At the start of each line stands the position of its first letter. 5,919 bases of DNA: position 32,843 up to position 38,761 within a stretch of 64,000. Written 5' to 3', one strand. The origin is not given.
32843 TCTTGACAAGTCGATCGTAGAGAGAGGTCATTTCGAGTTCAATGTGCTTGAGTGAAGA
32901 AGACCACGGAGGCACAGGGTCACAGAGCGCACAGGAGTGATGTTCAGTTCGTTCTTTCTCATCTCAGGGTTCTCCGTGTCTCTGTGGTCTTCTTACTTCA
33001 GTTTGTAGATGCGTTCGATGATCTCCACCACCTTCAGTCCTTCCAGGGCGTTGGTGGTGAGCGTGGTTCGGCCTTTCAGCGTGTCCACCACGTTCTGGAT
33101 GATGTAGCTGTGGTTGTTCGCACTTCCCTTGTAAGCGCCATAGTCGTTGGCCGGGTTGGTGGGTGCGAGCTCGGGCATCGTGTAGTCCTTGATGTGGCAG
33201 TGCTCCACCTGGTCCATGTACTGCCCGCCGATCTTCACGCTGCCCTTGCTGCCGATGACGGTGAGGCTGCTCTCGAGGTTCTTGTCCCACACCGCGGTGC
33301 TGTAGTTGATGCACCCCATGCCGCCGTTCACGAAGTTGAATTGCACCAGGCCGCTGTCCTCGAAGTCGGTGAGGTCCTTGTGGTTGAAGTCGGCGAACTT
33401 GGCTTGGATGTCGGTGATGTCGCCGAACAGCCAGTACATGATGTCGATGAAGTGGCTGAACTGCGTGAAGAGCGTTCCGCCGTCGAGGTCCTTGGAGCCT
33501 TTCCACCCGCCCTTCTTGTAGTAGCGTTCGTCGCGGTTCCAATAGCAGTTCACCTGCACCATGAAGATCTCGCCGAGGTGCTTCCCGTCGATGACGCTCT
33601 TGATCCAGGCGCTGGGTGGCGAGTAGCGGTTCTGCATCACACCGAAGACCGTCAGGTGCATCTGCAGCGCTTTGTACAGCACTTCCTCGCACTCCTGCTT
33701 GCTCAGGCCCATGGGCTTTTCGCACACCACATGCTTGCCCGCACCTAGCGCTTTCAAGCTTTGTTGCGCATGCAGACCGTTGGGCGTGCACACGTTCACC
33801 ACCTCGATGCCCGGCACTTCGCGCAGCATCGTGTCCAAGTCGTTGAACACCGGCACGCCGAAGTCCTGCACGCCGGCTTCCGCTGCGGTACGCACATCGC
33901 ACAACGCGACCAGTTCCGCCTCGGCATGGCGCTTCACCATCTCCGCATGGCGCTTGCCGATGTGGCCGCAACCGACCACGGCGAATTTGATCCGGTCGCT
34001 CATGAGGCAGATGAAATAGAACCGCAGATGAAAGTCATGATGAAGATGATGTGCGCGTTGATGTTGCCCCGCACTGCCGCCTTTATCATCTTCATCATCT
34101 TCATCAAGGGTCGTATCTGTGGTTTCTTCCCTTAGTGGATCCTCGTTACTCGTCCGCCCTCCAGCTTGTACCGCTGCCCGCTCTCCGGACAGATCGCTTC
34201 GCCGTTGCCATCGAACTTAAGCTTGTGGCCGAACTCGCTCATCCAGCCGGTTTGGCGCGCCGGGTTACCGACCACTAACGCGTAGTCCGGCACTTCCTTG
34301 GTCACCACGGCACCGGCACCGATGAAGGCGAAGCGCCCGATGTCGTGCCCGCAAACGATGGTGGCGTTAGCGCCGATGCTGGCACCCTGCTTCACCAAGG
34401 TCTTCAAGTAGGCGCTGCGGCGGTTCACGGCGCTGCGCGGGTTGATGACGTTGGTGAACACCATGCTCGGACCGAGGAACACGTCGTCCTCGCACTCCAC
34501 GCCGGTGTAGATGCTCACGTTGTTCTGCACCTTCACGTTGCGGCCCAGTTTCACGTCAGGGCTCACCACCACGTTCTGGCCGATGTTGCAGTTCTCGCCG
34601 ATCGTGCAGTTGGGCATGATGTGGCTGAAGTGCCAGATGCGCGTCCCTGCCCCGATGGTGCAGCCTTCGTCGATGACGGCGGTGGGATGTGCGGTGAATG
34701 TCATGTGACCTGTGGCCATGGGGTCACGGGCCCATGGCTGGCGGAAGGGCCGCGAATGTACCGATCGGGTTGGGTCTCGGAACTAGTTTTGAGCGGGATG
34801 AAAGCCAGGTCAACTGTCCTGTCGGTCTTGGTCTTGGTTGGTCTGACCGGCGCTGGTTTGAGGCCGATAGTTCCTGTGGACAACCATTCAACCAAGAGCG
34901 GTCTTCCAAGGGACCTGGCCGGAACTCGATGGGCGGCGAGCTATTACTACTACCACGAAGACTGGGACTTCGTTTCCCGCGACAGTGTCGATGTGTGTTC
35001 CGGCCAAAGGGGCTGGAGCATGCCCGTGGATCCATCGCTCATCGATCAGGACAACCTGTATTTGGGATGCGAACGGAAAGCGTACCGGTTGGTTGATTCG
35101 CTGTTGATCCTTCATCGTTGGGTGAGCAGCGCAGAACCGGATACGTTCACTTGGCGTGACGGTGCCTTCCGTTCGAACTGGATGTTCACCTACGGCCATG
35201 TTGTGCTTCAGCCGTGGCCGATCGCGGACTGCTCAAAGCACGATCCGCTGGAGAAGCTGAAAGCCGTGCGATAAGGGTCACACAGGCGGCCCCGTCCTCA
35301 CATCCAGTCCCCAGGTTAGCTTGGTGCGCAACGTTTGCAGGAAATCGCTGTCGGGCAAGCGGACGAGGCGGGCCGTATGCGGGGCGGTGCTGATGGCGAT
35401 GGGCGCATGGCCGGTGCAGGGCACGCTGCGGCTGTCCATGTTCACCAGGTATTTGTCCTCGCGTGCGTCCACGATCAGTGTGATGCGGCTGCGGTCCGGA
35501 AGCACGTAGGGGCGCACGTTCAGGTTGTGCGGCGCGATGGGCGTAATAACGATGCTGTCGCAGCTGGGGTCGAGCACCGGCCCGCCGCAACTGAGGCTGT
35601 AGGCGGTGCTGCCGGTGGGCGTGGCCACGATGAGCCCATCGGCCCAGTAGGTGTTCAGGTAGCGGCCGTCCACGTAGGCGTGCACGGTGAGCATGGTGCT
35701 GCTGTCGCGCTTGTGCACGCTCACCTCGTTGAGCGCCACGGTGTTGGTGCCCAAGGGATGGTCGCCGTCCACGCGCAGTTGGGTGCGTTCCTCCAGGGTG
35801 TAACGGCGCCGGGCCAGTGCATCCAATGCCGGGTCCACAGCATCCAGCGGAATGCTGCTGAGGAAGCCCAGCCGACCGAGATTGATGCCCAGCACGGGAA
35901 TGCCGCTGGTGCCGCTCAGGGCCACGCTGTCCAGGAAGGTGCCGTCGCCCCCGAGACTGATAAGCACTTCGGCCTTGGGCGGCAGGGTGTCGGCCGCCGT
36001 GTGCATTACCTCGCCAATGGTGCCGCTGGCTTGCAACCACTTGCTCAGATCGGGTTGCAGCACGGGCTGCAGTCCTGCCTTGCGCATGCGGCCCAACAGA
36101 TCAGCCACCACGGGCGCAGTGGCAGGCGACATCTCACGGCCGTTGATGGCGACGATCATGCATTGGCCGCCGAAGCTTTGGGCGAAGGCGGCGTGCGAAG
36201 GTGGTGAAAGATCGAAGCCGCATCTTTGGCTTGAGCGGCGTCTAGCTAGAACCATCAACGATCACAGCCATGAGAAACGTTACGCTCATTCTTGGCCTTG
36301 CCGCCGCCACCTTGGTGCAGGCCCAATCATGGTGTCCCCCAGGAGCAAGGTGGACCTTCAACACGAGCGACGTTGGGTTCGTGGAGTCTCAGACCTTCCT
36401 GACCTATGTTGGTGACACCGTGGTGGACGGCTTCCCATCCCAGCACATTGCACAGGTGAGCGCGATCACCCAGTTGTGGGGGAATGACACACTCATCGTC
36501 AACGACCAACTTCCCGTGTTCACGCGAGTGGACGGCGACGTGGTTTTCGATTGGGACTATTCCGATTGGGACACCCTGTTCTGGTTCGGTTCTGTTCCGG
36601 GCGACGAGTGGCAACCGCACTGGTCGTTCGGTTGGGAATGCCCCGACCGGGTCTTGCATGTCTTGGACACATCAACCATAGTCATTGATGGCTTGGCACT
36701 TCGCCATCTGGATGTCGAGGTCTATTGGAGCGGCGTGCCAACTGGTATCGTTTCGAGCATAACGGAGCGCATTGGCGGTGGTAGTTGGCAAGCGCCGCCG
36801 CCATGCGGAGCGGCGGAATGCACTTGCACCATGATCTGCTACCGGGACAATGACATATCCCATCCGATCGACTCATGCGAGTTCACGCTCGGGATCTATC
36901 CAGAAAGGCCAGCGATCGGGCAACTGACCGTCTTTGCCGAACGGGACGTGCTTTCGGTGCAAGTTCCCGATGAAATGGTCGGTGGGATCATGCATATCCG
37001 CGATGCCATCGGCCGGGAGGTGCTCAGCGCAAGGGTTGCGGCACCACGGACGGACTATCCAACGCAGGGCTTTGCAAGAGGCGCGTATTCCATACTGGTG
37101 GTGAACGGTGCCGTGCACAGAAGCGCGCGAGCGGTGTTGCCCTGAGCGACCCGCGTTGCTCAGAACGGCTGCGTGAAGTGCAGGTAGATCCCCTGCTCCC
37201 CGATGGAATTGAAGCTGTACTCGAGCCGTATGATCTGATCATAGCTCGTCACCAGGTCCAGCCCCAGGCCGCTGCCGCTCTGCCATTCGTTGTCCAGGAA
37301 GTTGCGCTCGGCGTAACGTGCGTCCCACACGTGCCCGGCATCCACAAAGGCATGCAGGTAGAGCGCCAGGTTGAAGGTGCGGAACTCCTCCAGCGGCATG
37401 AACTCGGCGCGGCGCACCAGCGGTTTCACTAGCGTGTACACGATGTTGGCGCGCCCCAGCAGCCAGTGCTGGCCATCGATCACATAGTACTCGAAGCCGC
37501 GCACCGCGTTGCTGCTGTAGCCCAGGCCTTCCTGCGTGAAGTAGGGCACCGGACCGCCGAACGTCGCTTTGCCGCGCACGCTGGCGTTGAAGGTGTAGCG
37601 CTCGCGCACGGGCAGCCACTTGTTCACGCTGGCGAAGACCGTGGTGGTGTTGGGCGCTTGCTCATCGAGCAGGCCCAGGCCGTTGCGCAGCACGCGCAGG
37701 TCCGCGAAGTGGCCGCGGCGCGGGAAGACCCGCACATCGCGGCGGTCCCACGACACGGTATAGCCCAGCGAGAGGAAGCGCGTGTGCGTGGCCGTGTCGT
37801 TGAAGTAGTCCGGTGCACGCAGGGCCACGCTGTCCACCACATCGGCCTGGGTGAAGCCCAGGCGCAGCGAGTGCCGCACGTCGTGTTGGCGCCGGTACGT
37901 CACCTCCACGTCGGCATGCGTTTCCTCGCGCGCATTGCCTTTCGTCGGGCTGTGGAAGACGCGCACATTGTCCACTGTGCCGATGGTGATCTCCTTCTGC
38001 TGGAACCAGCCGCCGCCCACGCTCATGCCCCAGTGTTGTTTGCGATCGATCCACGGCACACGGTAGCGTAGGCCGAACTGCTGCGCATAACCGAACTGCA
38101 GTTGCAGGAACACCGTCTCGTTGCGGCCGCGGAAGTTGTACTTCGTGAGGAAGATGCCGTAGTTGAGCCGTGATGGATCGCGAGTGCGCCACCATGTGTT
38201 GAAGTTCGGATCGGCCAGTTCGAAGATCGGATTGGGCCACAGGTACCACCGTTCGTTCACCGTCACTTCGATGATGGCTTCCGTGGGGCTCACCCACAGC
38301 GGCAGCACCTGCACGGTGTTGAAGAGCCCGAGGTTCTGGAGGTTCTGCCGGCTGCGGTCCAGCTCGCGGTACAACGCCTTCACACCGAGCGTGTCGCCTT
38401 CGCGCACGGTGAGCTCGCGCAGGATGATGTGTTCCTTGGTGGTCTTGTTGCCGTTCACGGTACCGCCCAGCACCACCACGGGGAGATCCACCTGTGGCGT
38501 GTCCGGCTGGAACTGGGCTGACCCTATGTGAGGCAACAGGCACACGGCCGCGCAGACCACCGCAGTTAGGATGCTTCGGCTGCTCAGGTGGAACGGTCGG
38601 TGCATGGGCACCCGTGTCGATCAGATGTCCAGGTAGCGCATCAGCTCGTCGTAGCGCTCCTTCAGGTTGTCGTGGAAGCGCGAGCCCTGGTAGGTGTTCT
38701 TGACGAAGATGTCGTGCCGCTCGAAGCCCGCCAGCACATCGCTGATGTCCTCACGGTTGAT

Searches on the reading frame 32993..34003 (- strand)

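Call 18: search_protein_families(library=pfam, proteins=[window:32993-34003:-], max_evalue=0.001)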
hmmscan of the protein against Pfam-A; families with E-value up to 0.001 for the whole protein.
window:32993-34003:- (336 aa): 5 families
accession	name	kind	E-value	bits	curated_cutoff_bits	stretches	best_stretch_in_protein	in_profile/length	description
PF01408.29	GFO_IDH_MocA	-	3.4e-27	96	24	1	5-119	1-116/120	Oxidoreductase family, NAD-binding Rossmann fold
PF22725.1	GFO_IDH_MocA_C3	-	2.4e-22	79.6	27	1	134-256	4-123/124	GFO/IDH/MocA C-terminal domain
PF02894.22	GFO_IDH_MocA_C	-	2.6e-20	73.6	22.9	1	135-334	1-208/218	Oxidoreductase family, C-terminal alpha/beta domain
PF03447.22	NAD_binding_3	-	1.8e-07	32.3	24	1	11-112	1-105/116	Homoserine dehydrogenase, NAD binding domain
PF01113.26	DapB_N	-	3.7e-05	24.2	25.6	1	5-78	1-81/124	Dihydrodipicolinate reductase, N-terminus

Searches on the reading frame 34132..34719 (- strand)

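Call 18: search_protein_families(library=pfam, proteins=[window:34132-34719:-], max_evalue=0.001)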
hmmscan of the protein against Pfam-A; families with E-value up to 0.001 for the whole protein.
window:34132-34719:- (195 aa): 5 families
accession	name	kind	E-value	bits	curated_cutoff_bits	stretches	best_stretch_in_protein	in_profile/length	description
PF00132.30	Hexapep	-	1.4e-20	72.5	27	1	19-53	1-35/36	Bacterial transferase hexapeptide (six repeats)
PF14602.12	Hexapep_2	-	2.6e-11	43.5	27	1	39-71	3-33/34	Hexapeptide repeat of succinyl-transferase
PF25084.1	LbH_EIF2B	-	5.3e-10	39.7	54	1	12-77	14-77/105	EIF2B subunit epsilon LbH domain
PF24894.1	Hexapep_GlmU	-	0.0003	21.3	23.3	0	14-81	19-82/104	GlmU-like, C-terminal hexapeptide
PF25087.1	GMPPB_C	-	0.00033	20.7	39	0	48-90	3-45/110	GMPPB C-terminal domain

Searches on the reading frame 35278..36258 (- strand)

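Call 17: search_protein_families(library=pfam, proteins=[window:35278-36258:-], max_evalue=0.001)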
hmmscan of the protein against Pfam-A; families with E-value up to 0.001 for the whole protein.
window:35278-36258:- (326 aa): 2 families
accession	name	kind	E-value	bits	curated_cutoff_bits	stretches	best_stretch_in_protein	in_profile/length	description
PF20143.4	NAD_kinase_C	-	3.5e-30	104.8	23.7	1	176-300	1-125/126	ATP-NAD kinase C-terminal domain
PF01513.26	NAD_kinase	-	5.7e-13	49.7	25.5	1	92-153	69-130/130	ATP-NAD kinase N-terminal domain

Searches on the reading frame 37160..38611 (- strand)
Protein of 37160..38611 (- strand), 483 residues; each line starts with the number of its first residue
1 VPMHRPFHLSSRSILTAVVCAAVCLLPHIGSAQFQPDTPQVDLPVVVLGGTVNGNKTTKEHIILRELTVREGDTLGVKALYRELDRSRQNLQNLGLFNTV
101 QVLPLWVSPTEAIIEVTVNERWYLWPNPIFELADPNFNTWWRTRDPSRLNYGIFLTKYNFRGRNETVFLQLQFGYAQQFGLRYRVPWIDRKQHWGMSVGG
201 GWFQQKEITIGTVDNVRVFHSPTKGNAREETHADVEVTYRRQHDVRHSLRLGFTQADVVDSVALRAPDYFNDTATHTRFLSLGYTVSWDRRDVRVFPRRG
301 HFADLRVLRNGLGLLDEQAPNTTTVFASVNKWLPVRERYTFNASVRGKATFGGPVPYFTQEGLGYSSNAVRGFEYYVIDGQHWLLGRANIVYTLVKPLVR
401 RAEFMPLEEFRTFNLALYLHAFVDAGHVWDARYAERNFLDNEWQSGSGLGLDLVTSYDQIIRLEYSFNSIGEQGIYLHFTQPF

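Call 17: search_protein_families(library=pfam, proteins=[window:37160-38611:-], max_evalue=0.001)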
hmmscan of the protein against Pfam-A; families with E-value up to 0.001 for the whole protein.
window:37160-38611:- (483 aa): 2 families
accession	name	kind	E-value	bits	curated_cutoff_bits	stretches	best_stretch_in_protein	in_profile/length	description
PF01103.29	Omp85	-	2.5e-19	70.4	24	1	159-466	1-303/325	Omp85 superfamily domain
PF07244.20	POTRA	-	2.8e-06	28.4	21.3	1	51-120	7-78/79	Surface antigen variable number repeat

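Call 78: search_protein_families(library=ncbifam, proteins=[window:37160-38611:-], max_evalue=0.01)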
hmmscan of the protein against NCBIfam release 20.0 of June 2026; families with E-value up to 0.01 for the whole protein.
window:37160-38611:- (483 aa): 2 families
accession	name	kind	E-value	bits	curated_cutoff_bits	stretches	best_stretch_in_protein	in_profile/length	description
TIGR03303.1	OM_YaeT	equivalog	2.4e-21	75.8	297.15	1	52-454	329-708/741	outer membrane protein assembly factor BamA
NF047779.1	Omp85_fam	subfamily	1.9e-10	40.8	200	1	282-483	227-423/423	Omp85 family outer membrane protein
